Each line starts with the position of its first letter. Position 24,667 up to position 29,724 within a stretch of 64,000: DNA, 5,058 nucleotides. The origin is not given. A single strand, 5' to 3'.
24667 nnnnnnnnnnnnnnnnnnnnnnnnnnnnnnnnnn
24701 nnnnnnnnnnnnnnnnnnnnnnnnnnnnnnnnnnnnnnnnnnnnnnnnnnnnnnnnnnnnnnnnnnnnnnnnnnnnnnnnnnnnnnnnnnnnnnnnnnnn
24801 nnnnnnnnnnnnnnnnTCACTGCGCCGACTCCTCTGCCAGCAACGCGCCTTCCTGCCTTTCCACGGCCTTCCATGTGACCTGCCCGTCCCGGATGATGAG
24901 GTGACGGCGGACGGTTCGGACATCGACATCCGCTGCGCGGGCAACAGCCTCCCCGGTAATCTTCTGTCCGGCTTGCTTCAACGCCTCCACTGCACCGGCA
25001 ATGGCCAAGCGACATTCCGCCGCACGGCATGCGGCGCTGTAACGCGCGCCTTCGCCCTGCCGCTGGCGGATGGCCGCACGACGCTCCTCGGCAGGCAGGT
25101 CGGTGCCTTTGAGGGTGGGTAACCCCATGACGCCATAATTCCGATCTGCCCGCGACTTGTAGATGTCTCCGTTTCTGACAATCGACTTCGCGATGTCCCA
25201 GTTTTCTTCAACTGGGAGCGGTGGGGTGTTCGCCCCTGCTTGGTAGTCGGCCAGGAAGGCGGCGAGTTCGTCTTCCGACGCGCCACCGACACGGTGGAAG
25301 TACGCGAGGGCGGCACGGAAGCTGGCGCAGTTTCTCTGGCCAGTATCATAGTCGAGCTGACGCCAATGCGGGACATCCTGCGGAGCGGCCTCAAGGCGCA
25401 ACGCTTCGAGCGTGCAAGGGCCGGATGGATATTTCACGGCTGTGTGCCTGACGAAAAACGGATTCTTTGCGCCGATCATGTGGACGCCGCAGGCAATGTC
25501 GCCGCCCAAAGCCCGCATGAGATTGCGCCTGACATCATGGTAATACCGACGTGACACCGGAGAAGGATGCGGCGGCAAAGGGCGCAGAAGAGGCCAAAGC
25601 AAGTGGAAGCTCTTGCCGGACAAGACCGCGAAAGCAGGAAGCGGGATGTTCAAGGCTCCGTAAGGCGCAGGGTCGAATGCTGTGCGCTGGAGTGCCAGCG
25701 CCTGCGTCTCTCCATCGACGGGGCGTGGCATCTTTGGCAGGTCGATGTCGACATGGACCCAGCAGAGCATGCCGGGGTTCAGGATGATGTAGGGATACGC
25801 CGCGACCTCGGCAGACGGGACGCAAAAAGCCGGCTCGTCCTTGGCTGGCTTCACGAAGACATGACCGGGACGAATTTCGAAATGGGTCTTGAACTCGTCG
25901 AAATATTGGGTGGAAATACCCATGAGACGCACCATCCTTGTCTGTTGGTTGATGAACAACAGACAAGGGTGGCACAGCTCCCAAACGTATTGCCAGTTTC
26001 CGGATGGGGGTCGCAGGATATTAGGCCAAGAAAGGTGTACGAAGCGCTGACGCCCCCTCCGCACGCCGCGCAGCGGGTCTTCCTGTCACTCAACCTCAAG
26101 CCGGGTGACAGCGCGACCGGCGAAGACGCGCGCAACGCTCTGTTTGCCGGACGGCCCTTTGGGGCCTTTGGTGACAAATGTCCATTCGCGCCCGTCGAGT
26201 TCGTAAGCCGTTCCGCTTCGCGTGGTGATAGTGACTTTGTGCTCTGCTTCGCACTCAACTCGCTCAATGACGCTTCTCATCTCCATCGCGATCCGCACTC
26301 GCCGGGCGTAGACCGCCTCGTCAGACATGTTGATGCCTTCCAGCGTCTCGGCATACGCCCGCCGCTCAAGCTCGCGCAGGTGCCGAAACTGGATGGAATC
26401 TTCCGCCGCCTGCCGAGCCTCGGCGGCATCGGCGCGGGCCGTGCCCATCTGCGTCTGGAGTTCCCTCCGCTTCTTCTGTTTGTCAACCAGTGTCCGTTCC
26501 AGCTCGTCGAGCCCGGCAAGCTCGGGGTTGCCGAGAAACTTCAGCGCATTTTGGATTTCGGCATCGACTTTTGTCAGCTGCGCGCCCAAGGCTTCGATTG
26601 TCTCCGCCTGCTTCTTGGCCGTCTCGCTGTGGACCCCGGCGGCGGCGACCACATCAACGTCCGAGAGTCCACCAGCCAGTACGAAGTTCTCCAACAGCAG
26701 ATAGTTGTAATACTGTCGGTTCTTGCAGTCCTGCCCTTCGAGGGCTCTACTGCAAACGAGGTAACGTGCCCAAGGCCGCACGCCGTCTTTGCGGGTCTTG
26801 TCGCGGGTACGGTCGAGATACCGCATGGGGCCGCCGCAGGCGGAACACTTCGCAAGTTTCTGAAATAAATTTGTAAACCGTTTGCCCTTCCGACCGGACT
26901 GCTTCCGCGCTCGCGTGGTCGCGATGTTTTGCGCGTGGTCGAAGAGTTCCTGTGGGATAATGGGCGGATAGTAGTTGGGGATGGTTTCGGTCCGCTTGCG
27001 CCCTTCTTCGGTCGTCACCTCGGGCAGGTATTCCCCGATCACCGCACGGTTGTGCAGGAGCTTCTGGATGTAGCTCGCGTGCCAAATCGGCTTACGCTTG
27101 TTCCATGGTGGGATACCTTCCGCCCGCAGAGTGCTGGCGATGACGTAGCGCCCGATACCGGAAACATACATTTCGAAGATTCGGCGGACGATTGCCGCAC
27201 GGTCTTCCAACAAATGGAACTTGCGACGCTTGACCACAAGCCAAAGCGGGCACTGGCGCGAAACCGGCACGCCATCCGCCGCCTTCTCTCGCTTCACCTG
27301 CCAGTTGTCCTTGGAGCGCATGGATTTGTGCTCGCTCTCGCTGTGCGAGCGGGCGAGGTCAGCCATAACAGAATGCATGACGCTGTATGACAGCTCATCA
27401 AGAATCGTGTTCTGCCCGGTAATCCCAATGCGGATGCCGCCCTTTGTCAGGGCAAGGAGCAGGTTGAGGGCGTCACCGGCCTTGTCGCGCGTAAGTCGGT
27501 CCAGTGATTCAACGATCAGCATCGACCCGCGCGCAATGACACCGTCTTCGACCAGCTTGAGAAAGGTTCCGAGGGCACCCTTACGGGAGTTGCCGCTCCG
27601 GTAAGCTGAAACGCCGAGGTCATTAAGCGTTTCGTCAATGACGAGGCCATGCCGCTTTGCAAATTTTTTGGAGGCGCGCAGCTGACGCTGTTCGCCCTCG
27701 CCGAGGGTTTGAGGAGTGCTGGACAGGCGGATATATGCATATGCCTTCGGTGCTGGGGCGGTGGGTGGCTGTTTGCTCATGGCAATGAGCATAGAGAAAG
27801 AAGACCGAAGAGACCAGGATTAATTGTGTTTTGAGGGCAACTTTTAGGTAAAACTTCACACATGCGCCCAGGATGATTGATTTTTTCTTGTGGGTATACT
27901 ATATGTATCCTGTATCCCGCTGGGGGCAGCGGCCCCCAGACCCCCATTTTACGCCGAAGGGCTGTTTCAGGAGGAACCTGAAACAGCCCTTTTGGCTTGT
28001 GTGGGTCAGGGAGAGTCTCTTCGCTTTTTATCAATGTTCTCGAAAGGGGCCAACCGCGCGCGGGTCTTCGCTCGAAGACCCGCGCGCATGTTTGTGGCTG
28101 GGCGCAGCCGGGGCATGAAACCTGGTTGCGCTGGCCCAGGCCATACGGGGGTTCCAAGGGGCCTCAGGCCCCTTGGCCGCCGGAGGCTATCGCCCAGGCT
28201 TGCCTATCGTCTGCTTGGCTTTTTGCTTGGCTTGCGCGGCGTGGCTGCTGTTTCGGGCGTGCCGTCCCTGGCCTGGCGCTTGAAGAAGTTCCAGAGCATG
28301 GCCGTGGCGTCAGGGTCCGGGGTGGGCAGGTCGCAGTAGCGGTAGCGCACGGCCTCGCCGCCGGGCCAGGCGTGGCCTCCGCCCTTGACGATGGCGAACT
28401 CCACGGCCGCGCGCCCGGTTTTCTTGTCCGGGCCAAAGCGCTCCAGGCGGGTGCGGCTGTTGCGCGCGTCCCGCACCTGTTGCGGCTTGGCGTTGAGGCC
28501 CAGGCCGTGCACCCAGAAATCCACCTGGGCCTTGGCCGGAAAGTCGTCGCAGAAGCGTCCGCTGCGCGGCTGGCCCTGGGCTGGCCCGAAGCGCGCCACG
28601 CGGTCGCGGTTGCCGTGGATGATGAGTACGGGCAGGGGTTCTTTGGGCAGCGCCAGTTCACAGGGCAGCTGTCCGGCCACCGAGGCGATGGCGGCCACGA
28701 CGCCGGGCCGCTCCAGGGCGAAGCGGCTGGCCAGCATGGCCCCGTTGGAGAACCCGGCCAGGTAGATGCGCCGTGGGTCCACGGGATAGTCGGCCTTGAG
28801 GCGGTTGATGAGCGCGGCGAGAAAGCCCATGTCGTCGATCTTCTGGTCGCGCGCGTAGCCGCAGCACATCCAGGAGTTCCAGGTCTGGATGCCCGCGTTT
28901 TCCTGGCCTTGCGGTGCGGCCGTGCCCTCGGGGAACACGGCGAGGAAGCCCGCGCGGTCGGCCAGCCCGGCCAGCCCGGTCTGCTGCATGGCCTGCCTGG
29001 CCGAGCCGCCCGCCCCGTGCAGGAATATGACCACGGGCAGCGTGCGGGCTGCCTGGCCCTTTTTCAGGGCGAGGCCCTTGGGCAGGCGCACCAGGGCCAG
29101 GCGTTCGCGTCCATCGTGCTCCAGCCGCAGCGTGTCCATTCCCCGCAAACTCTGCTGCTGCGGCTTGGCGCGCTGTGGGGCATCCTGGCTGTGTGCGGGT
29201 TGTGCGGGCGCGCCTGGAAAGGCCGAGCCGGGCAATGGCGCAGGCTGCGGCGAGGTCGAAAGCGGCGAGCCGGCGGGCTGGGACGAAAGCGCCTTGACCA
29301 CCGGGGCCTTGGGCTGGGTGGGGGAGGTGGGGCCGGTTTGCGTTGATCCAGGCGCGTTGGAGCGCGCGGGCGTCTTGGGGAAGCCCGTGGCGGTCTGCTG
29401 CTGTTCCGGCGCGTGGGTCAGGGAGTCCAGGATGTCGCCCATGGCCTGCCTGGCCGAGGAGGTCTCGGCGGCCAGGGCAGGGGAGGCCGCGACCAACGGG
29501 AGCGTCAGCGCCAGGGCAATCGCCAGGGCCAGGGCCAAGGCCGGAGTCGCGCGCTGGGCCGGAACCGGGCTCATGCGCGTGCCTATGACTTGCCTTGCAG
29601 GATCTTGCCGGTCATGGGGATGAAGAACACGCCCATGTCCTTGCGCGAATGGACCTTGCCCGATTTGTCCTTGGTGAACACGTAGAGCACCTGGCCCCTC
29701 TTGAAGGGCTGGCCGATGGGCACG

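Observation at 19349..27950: Large serine recombinase element inserted inside a host REP repeat, with att sites reconstructable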

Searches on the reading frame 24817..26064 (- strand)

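Call 4: search_protein_families(library=pfam, proteins=[window:24817-26064:-], max_evalue=0.01)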
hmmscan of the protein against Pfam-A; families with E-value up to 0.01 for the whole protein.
window:24817-26064:- (415 aa): 1 family
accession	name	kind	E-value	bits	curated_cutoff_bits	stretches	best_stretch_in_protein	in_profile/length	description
PF08708.16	PriCT_1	-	0.0024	17.8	21.1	1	238-298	7-64/67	Primase C terminal 1 (PriCT-1)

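Call 76: search_protein_families(library=pfam, proteins=[window:24817-26064:-], max_evalue=0.01)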
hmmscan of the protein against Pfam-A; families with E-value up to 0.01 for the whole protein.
window:24817-26064:- (415 aa): 1 family
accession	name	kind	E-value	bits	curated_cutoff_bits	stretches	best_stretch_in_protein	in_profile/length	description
PF08708.16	PriCT_1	-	0.0024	17.8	21.1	1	238-298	7-64/67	Primase C terminal 1 (PriCT-1)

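Call 78: search_protein_families(library=ncbifam, proteins=[window:24817-26064:-], max_evalue=0.001)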
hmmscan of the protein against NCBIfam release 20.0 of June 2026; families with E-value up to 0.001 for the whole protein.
window:24817-26064:- (415 aa): 0 families

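Call 87: search_protein_families(library=phrogs, proteins=[window:24817-26064:-], max_evalue=0.001)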
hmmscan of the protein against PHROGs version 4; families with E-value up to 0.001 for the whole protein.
window:24817-26064:- (415 aa): 0 families

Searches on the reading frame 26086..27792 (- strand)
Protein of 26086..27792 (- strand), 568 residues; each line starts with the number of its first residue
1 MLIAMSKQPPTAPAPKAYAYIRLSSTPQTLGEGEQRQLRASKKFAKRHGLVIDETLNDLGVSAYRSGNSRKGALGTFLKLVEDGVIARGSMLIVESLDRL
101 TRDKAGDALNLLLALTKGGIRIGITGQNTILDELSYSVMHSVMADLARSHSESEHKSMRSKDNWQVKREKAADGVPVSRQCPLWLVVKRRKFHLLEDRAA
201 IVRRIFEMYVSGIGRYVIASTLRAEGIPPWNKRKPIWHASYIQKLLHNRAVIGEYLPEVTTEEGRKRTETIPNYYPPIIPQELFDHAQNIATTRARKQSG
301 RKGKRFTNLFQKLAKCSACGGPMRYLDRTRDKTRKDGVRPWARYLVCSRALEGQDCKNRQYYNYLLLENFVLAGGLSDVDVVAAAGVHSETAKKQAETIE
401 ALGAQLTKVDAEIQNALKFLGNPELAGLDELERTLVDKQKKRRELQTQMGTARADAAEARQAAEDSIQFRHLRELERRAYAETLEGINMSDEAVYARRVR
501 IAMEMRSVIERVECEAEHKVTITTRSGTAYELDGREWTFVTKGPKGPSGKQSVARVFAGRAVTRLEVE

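Call 4: search_protein_families(library=pfam, proteins=[window:26086-27792:-], max_evalue=0.01)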
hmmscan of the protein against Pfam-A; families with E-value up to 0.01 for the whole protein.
window:26086-27792:- (568 aa): 3 families
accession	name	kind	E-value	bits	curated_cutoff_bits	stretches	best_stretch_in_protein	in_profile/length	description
PF07508.19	Recombinase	-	1.4e-18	67.4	21.1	1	196-293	1-101/102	Recombinase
PF00239.26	Resolvase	-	4.5e-15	56.5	23.3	1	17-170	1-142/145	Resolvase, N terminal domain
PF13408.12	Zn_ribbon_recom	-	4.3e-09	37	25.3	1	309-373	1-55/58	Recombinase zinc beta ribbon domain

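Call 78: search_protein_families(library=ncbifam, proteins=[window:26086-27792:-], max_evalue=0.001)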
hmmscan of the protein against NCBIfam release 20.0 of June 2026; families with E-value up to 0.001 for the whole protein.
window:26086-27792:- (568 aa): 6 families
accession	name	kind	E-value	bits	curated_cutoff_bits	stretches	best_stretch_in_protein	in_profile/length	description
NF041201.1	recomb_XisF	equivalog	2.4e-14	53.2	375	1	19-447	3-421/465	fdxN element excision recombinase XisF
NF047343.1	SCCmet_CcrB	equivalog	4.2e-12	45.5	900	1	19-350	11-334/542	cassette chromosome recombinase CcrB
NF047344.1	SCCmet_CcrA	equivalog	6e-09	35.5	700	1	89-352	66-297/442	cassette chromosome recombinase CcrA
NF047347.1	SCCmet_CcrC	equivalog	5.6e-06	25.1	900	1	45-473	35-466/558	cassette chromosome recombinase CcrC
NF009949.0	PRK13413.1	equivalog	0.00012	21.9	272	1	18-103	3-76/203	master DNA invertase Mpi family serine-type recombinase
NF033518.0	transpos_IS607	equivalog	0.00023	20.7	110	1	7-102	46-132/187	IS607 family transposase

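Call 83: search_solved_structures(query=window:26086-27792:-, max_evalue=0.001)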
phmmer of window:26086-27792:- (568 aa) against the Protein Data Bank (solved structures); distinct sequences matched with E-value up to 0.001: 2.
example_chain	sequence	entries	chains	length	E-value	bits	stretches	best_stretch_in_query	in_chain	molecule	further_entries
9dxh_A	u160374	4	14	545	1.4e-08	37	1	85-427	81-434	Resolvase homolog YokA | Site-specific recombinase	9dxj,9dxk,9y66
9dxd_A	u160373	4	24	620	2e-08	36.6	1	86-427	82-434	Resolvase homolog YokA,SPbeta prophage-derived uncharacterized protein YotN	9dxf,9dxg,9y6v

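Call 87: search_protein_families(library=phrogs, proteins=[window:26086-27792:-], max_evalue=0.001)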
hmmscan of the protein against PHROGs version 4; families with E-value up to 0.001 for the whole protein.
window:26086-27792:- (568 aa): 3 families
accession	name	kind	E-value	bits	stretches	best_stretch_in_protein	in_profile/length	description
phrog_95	-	integration and excision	7.9e-67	227.3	1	5-523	78-564/651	integrase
phrog_125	-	DNA, RNA and nucleotide metabolism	3.5e-14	54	1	14-294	19-251/254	DNA invertase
phrog_7701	-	DNA, RNA and nucleotide metabolism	6.8e-05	24.2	0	273-299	67-93/137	DNA invertase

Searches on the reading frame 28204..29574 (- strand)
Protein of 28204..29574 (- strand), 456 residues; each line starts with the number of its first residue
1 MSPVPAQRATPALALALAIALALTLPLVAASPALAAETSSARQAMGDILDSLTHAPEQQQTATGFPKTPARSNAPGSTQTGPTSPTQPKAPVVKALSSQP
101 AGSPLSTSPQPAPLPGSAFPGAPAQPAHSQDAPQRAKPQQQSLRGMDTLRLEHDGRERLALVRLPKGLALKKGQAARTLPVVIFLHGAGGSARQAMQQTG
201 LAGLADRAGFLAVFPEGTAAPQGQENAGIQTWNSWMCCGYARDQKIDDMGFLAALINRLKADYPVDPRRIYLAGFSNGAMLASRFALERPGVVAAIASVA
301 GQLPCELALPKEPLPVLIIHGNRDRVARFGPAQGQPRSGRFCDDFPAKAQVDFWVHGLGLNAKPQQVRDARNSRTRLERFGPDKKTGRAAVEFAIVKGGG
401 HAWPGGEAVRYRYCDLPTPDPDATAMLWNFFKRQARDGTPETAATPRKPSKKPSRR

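Call 4: search_protein_families(library=pfam, proteins=[window:28204-29574:-], max_evalue=0.01)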
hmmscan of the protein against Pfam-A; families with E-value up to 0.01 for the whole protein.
window:28204-29574:- (456 aa): 8 families
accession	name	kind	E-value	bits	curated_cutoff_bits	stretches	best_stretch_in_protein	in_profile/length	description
PF10503.15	Esterase_PHB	-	3.2e-13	49.9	23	1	168-301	5-130/219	Esterase PHB depolymerase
PF02230.22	Abhydrolase_2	-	7.8e-12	45.9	23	1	179-327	14-170/217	Phospholipase/Carboxylesterase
PF01738.24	DLH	-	1e-05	25.7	21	1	175-327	11-157/217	Dienelactone hydrolase family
PF00756.26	Esterase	-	0.00014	22.2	22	1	155-303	5-150/251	Putative esterase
PF00561.26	Abhydrolase_1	-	0.00021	21.5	25.8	1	229-308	47-109/245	alpha/beta hydrolase fold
PF20434.5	BD-FAE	-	0.00034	20.6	26.8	0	260-287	81-108/215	BD-FAE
PF12146.15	Hydrolase_4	-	0.00055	19.7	27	0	252-301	62-109/239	Serine aminopeptidase, S33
PF07859.19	Abhydrolase_3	-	0.00061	20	25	1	182-288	1-91/210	alpha/beta hydrolase fold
